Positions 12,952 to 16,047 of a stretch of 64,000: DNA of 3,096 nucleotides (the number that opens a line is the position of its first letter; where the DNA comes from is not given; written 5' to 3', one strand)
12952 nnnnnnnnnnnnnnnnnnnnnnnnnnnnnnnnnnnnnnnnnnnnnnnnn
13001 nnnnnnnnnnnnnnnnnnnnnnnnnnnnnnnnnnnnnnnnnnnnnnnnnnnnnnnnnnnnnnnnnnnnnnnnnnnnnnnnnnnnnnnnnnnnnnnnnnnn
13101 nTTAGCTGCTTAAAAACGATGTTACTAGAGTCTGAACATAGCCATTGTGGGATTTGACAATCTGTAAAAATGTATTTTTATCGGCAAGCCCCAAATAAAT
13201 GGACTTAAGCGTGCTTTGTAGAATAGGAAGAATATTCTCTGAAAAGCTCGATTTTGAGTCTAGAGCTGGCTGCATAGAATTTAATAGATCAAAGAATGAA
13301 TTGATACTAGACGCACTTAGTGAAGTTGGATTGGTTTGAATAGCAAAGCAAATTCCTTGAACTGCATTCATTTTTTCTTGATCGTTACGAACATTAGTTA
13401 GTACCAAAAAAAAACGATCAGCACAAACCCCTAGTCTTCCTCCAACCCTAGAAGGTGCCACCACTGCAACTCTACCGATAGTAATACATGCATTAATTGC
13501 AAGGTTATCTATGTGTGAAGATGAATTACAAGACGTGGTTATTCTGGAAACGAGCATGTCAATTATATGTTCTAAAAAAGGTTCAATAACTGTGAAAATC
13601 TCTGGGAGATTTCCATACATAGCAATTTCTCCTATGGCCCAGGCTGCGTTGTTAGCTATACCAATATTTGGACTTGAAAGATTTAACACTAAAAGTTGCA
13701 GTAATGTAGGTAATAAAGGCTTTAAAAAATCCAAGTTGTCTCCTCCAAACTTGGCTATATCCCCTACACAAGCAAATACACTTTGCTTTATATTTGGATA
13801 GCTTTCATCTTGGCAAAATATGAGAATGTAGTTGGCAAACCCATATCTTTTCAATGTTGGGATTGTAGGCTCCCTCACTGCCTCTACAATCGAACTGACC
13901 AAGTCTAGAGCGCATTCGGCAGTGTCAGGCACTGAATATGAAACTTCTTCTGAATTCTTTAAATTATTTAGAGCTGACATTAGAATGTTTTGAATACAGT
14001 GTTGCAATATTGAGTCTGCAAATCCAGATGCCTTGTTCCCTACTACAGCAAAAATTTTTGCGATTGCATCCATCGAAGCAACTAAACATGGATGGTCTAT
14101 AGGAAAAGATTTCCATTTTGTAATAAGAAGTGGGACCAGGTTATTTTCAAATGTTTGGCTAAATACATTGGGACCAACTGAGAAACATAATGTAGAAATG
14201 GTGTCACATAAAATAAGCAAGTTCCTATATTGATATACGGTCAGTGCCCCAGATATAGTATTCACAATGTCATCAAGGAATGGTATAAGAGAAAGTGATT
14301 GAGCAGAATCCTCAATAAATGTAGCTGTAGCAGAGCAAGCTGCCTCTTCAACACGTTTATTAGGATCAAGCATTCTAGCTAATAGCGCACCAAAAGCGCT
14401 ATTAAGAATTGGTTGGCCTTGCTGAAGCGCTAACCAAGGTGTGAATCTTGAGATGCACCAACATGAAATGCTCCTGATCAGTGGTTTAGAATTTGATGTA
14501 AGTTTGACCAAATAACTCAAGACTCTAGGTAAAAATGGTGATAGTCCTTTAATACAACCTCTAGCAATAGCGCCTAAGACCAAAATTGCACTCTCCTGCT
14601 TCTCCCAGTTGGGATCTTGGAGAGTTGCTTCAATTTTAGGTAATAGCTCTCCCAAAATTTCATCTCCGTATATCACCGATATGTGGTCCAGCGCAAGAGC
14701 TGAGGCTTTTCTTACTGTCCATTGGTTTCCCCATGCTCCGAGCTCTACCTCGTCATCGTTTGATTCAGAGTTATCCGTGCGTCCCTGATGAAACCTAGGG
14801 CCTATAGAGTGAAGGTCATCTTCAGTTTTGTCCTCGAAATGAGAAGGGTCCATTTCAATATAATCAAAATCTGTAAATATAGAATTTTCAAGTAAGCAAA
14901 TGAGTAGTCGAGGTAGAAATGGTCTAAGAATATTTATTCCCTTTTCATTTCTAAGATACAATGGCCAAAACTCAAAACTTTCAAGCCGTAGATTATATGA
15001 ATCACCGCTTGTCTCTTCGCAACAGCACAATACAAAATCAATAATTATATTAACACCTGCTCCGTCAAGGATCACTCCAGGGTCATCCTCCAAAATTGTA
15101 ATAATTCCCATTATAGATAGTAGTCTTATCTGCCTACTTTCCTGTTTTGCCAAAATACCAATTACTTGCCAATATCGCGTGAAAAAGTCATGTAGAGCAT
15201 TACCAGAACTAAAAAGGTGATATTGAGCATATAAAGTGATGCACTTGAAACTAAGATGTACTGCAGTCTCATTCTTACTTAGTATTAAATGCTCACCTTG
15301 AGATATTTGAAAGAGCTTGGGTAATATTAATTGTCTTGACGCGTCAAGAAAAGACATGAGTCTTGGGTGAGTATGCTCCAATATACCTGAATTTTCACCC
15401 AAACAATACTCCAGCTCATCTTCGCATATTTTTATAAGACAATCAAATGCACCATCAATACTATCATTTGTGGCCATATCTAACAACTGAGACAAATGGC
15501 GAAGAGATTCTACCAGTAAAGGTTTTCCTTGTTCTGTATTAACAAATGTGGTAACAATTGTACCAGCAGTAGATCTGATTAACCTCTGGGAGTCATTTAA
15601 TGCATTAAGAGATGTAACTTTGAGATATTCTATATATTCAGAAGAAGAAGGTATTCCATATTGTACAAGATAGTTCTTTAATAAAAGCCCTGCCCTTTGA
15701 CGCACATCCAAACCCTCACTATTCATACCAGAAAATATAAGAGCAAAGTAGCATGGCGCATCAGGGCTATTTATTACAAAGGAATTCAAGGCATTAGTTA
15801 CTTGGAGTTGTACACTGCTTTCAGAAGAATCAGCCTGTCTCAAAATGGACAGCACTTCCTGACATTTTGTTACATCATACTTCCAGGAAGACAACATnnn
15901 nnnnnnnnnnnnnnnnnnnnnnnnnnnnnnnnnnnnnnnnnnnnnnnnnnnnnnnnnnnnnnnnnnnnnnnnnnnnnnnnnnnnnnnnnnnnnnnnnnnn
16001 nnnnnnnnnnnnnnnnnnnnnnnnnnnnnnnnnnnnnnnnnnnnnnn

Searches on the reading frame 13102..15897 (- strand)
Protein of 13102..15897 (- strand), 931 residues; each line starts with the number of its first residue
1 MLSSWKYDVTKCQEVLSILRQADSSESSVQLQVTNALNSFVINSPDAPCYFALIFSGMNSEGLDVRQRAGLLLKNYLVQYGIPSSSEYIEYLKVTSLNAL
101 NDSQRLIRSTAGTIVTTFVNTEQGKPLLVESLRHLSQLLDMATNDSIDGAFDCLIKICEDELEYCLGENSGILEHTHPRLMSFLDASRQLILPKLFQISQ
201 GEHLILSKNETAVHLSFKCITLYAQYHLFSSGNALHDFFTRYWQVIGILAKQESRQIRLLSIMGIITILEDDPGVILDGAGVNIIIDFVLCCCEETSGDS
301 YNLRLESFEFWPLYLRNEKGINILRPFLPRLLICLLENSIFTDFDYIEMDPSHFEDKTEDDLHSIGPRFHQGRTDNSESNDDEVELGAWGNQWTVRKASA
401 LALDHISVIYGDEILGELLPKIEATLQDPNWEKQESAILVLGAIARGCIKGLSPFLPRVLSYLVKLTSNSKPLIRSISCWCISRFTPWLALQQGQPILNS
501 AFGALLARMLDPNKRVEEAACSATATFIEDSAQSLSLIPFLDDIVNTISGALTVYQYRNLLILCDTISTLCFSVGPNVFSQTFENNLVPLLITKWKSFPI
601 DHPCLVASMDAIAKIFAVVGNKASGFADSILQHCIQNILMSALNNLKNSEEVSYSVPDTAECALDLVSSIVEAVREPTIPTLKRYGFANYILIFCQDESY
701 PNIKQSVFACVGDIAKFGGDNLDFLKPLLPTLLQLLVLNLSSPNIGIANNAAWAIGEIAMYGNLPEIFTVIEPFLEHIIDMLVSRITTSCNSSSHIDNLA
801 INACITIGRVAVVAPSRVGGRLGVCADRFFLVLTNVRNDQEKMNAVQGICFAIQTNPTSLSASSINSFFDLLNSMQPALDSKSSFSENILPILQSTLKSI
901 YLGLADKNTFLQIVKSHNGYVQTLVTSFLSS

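Call 12: search_protein_families(library=pfam, proteins=[window:13102-15897:-], max_evalue=0.001)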
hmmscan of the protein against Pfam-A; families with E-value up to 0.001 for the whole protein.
window:13102-15897:- (931 aa): 6 families
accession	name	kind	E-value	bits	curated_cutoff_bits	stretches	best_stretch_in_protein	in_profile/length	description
PF13513.12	HEAT_EZ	-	4.4e-23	81.7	27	1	431-485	1-55/55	HEAT-like repeat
PF02985.28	HEAT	-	7.7e-14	50.9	23.5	0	418-448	1-31/31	HEAT repeat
PF13646.12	HEAT_2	-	1.7e-06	28.7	27.7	0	422-523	4-86/88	HEAT repeats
PF25780.1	TPR_IPO5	-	3.6e-06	27.7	27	0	456-549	38-131/172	IPO5-like, TPR repeats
PF00514.29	Arm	-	0.00011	22.5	20.6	0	733-759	14-40/41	Armadillo/beta-catenin-like repeat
PF24714.1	TOR1L1_N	-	0.00026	20.9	43.3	0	422-535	46-165/281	TORTIFOLIA1 N-terminal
